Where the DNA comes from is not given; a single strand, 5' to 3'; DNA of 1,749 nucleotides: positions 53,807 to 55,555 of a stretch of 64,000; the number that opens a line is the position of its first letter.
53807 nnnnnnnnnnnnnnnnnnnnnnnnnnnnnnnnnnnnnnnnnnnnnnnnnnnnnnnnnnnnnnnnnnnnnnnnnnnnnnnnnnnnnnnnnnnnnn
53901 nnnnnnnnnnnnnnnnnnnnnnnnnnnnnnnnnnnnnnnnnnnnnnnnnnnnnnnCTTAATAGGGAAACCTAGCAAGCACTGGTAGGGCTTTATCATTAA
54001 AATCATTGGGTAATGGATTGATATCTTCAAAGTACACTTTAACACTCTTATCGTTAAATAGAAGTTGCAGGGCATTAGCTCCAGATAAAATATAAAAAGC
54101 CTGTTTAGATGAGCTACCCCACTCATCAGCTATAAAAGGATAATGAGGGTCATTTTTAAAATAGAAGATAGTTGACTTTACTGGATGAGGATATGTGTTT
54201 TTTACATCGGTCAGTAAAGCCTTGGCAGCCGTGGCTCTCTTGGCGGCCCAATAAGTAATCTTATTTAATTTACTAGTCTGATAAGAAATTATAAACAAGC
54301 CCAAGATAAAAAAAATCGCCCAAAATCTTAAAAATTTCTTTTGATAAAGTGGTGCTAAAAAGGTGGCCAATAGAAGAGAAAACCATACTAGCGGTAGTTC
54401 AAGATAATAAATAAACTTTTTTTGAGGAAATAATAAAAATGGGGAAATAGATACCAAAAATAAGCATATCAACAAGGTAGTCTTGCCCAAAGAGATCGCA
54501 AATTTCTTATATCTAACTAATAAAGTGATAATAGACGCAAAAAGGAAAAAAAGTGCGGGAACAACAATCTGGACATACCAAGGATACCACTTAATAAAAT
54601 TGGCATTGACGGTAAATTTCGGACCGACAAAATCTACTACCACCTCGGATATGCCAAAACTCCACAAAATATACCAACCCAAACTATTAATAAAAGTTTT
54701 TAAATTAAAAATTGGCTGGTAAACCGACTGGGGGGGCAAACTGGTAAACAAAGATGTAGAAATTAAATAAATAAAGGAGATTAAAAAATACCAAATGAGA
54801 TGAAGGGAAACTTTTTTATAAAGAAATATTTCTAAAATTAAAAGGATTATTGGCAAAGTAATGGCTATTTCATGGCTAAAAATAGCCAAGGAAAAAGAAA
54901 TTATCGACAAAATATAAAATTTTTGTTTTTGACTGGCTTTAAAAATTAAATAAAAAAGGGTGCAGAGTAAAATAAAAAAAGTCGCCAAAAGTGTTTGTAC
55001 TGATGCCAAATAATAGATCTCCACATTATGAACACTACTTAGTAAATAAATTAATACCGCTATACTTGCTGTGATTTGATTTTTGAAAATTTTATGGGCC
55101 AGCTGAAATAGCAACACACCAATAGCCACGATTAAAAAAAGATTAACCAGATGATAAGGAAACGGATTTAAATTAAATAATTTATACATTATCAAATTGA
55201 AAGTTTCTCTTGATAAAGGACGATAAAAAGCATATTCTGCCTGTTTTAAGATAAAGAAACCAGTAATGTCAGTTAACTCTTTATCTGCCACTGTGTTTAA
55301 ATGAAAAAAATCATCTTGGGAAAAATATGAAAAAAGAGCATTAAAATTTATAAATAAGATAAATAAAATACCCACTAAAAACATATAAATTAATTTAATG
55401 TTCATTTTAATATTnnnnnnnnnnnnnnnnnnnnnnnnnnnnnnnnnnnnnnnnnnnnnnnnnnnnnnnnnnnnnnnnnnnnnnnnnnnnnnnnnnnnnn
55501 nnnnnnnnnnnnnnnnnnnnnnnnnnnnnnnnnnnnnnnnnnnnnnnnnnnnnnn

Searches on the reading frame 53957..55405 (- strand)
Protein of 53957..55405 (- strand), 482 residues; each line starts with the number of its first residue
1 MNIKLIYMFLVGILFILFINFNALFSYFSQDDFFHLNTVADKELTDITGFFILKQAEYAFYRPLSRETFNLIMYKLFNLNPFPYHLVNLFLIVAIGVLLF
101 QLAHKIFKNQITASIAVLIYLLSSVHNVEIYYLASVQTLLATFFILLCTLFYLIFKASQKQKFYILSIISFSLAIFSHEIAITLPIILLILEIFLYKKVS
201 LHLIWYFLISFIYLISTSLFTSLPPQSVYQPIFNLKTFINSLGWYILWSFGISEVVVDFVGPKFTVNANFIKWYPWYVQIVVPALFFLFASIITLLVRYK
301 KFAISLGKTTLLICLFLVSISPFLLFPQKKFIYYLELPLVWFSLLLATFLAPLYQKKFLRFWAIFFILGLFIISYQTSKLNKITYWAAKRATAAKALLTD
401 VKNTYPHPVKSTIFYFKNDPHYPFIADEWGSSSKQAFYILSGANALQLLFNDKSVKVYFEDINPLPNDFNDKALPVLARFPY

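Call 4: search_protein_families(library=pfam, proteins=[window:53957-55405:-], max_evalue=0.1)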
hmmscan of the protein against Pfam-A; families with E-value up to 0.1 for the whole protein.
window:53957-55405:- (482 aa): 1 family
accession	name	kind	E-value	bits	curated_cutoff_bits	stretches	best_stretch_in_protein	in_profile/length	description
PF13231.12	PMT_2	-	3.9e-05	24.3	26.1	1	72-218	12-155/160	Dolichyl-phosphate-mannose-protein mannosyltransferase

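Call 5: search_protein_families(library=ncbifam, proteins=[window:53957-55405:-], max_evalue=0.1)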
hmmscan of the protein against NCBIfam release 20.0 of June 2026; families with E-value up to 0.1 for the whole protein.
window:53957-55405:- (482 aa): 0 families
